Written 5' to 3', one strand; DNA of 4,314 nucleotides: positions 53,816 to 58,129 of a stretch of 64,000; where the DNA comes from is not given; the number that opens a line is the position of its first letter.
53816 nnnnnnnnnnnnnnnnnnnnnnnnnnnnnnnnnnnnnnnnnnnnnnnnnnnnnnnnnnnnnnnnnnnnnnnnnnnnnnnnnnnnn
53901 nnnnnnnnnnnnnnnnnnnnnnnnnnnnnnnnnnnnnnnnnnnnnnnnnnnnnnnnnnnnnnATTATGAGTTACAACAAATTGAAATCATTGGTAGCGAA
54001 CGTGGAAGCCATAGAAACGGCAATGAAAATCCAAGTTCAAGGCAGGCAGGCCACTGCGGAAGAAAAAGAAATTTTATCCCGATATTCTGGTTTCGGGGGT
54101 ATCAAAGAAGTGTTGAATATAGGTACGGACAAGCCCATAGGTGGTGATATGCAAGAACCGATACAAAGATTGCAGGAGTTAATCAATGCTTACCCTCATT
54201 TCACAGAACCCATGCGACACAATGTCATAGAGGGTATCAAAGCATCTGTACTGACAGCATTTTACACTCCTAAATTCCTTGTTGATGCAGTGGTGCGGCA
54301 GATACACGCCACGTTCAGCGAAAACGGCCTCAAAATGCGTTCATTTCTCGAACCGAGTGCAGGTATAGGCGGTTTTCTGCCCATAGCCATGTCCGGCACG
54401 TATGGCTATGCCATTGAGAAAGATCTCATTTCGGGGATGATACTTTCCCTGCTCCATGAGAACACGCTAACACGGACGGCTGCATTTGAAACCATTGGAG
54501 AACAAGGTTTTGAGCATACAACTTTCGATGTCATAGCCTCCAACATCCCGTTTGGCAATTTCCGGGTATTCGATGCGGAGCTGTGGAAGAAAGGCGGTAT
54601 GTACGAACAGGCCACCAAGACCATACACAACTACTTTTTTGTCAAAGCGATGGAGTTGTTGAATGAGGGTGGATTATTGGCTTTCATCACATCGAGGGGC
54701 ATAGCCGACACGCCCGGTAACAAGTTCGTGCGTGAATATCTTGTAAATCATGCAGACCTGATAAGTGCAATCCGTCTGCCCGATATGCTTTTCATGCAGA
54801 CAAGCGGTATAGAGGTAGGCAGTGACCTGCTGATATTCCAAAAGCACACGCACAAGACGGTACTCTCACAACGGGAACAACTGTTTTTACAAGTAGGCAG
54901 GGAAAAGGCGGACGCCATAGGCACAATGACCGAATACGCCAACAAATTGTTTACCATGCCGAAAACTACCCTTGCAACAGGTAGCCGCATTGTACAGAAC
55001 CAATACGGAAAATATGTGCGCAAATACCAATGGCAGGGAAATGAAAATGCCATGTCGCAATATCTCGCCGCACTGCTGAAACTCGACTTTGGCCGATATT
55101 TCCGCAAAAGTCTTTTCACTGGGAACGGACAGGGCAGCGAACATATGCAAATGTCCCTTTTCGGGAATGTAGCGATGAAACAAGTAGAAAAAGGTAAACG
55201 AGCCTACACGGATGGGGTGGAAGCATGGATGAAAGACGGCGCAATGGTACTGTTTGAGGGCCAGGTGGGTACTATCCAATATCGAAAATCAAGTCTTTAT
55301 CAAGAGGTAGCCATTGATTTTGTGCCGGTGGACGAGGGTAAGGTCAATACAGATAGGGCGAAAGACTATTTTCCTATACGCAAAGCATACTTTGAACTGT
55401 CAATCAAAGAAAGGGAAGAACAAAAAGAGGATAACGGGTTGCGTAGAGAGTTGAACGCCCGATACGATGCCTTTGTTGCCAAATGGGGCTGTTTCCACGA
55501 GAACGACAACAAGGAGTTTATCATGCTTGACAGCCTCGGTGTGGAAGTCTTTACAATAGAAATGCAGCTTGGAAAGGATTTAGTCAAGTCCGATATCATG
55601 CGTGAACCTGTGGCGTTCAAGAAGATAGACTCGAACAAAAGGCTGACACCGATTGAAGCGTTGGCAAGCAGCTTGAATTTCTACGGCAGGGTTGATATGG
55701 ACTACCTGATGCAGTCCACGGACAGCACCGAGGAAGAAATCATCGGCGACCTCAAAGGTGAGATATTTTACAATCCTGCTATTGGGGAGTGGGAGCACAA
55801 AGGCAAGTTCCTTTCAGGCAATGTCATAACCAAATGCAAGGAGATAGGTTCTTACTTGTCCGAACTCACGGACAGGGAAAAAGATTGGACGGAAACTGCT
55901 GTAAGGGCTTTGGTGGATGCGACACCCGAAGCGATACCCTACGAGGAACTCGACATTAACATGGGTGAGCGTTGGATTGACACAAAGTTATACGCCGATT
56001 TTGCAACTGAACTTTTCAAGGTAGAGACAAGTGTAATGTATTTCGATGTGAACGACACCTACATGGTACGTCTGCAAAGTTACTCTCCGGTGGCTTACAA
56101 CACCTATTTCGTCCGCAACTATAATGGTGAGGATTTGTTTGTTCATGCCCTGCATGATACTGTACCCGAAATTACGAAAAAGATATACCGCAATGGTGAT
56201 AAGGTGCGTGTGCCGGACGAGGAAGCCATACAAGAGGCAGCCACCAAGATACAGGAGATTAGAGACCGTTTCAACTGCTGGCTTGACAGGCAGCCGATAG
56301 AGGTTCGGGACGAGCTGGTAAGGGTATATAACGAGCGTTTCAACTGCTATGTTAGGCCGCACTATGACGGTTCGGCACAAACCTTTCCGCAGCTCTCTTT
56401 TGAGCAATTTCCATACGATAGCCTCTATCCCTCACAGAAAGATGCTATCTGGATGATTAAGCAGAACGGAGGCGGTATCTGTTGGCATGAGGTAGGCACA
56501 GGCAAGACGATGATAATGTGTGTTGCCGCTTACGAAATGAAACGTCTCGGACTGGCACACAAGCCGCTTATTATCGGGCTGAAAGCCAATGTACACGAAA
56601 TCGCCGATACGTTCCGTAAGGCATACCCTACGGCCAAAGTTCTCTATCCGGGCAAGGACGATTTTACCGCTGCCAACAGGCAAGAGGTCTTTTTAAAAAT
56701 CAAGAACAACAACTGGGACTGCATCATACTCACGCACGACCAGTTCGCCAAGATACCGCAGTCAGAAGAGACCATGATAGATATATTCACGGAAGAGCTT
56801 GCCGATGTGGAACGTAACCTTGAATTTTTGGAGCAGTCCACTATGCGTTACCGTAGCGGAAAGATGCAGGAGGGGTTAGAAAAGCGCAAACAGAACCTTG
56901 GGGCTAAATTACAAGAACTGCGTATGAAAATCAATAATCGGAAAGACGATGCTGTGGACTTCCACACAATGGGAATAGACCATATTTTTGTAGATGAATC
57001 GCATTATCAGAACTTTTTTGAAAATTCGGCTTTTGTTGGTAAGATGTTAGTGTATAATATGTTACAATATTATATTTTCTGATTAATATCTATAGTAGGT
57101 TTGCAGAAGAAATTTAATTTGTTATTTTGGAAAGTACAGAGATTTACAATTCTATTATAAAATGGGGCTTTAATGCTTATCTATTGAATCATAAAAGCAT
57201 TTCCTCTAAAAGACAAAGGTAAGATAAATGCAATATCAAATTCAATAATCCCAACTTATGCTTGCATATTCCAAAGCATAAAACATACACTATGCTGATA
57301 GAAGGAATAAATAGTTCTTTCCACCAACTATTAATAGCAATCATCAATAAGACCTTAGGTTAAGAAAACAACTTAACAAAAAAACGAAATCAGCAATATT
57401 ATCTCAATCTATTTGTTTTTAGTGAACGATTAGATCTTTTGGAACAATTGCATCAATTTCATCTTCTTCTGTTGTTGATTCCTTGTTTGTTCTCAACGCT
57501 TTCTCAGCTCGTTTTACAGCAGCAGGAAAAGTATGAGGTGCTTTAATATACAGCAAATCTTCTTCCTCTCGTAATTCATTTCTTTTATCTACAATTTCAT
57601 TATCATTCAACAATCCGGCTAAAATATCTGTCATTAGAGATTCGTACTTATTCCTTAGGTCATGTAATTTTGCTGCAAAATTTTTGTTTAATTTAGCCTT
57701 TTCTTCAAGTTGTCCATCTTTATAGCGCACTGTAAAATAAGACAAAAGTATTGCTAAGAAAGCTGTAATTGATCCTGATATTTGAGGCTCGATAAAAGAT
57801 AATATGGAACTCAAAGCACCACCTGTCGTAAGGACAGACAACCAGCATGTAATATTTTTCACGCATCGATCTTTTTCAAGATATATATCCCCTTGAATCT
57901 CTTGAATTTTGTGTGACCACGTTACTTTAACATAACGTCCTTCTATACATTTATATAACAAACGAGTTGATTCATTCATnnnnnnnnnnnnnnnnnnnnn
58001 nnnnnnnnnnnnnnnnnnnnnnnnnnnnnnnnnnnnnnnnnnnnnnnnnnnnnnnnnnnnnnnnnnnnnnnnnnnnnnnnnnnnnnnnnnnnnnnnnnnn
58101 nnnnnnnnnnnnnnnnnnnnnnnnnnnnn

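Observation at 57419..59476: Cargo of the RIT-like element: SMODS/CD-NTase-like nucleotidyltransferase operon with a 2-TM protein (CBASS-like or SMODS-SLATT-like signalling module)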

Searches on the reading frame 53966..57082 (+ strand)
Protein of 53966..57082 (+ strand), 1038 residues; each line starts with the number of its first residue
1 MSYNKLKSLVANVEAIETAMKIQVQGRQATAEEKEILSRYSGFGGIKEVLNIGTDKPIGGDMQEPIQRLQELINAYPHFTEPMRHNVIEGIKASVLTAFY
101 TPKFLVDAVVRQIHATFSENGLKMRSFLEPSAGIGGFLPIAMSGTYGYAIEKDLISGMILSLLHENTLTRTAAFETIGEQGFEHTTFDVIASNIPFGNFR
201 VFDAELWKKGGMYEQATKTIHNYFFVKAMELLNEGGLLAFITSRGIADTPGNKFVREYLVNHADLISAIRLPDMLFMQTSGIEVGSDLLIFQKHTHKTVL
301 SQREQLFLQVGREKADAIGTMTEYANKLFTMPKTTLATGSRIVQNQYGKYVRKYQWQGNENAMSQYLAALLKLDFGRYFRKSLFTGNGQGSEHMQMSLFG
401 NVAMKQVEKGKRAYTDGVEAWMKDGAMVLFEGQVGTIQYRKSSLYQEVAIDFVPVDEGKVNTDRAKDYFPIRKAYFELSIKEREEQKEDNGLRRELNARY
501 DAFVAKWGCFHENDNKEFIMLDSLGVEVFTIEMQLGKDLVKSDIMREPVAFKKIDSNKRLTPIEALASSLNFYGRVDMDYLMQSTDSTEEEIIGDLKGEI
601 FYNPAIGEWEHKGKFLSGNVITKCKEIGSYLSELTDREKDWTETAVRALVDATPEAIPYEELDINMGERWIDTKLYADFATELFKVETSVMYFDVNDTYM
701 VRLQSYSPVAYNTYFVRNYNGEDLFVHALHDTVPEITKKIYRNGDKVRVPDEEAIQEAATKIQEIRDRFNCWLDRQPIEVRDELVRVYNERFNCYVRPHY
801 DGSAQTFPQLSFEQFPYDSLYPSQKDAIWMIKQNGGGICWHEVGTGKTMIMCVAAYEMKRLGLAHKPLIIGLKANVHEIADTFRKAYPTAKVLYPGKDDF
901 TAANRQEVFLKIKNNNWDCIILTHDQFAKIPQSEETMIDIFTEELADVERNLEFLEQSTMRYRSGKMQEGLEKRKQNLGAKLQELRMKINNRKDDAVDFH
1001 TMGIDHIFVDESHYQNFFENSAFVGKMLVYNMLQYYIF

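Call 3: search_protein_families(library=pfam, proteins=[window:53966-57082:+], max_evalue=1)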
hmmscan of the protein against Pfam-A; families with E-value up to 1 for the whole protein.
window:53966-57082:+ (1038 aa): 6 families
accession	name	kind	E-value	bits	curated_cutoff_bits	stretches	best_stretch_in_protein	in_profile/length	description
PF02384.22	N6_Mtase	-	4.8e-10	39.7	20.4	1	164-305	100-240/311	N-6 DNA Methylase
PF07669.17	Eco57I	-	2e-08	35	25.3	1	167-270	58-164/171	Eco57I restriction-modification methylase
PF04851.21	ResIII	-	0.00013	22.4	22.5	1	820-931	4-114/164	Type III restriction enzyme, res subunit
PF18766.7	SWI2_SNF2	-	0.0016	18.6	26.7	1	832-929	16-105/221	SWI2/SNF2 ATPase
PF20379.3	DUF6674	-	0.0028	17.8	28.5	1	938-1003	38-104/251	Family of unknown function (DUF6674)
PF00270.35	DEAD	-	0.047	13.9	26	1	822-931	2-109/167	DEAD/DEAH box helicase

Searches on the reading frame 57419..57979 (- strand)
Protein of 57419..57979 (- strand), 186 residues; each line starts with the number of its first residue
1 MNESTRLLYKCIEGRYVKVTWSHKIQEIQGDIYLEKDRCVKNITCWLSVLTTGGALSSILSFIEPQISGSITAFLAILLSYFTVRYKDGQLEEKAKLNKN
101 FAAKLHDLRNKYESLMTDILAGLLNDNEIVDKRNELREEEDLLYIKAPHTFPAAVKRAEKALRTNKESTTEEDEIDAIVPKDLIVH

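Call 3: search_protein_families(library=pfam, proteins=[window:57419-57979:-], max_evalue=1)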
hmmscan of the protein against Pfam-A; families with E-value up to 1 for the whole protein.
window:57419-57979:- (186 aa): 4 families
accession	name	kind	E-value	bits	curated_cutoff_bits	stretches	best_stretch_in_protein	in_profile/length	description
PF18186.6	SLATT_4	-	1.4e-37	129.4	27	1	9-174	2-165/165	SMODS and SLOG-associating 2TM effector domain family 4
PF00956.23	NAP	-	0.0042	16.8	28.6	1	92-160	11-68/266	Nucleosome assembly protein (NAP)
PF18160.6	SLATT_5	-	0.0062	16.3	29.5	1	43-122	33-115/192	SMODS and SLOG-associating 2TM effector domain family 5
PF12328.13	Rpp20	-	0.12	12.8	24.6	1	140-171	3-35/118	Rpp20 subunit of nuclear RNase MRP and P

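Call 4: search_protein_families(library=padloc, proteins=[window:57419-57979:-], max_evalue=1)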
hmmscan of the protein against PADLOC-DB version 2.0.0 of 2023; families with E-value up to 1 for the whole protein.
window:57419-57979:- (186 aa): 3 families
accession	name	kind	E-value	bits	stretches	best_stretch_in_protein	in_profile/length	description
PDLC00696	Effector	-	1.4e-42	143.5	1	2-183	4-183/189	2TM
PDLC00690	Effector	-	6.4e-16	56.7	1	16-183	16-180/187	2TM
PDLC03819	RTasSLATT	-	0.00025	18.8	1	34-131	25-107/176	DRT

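Call 5: search_protein_families(library=ncbifam, proteins=[window:57419-57979:-], max_evalue=1)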
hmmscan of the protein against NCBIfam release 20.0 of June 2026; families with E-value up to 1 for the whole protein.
window:57419-57979:- (186 aa): 3 families
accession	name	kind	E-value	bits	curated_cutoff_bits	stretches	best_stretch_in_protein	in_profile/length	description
NF033632.1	SLATT_4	domain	2.5e-38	131.4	55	1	12-165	2-153/154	SLATT domain-containing protein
NF033631.1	SLATT_5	subfamily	0.00021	20.9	60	1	34-116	20-104/180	SLATT domain-containing protein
NF004571.0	PRK05910.1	equivalog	0.082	11.3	670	1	42-142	77-177/584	type III secretion system protein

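Call 21: search_solved_structures(query=window:57419-57979:-, max_evalue=1, show_alignments=1)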
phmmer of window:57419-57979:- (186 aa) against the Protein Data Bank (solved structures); distinct sequences matched with E-value up to 1: 3.
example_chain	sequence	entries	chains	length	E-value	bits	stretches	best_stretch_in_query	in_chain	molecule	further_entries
4pt7_A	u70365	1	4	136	0.58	13.3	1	75-160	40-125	Replication initiator A family protein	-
4pql_A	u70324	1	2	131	0.58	13.3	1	75-160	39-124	Truncated replication protein RepA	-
5kbj_A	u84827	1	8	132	0.58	13.3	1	75-160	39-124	Replication initiator A, N-terminal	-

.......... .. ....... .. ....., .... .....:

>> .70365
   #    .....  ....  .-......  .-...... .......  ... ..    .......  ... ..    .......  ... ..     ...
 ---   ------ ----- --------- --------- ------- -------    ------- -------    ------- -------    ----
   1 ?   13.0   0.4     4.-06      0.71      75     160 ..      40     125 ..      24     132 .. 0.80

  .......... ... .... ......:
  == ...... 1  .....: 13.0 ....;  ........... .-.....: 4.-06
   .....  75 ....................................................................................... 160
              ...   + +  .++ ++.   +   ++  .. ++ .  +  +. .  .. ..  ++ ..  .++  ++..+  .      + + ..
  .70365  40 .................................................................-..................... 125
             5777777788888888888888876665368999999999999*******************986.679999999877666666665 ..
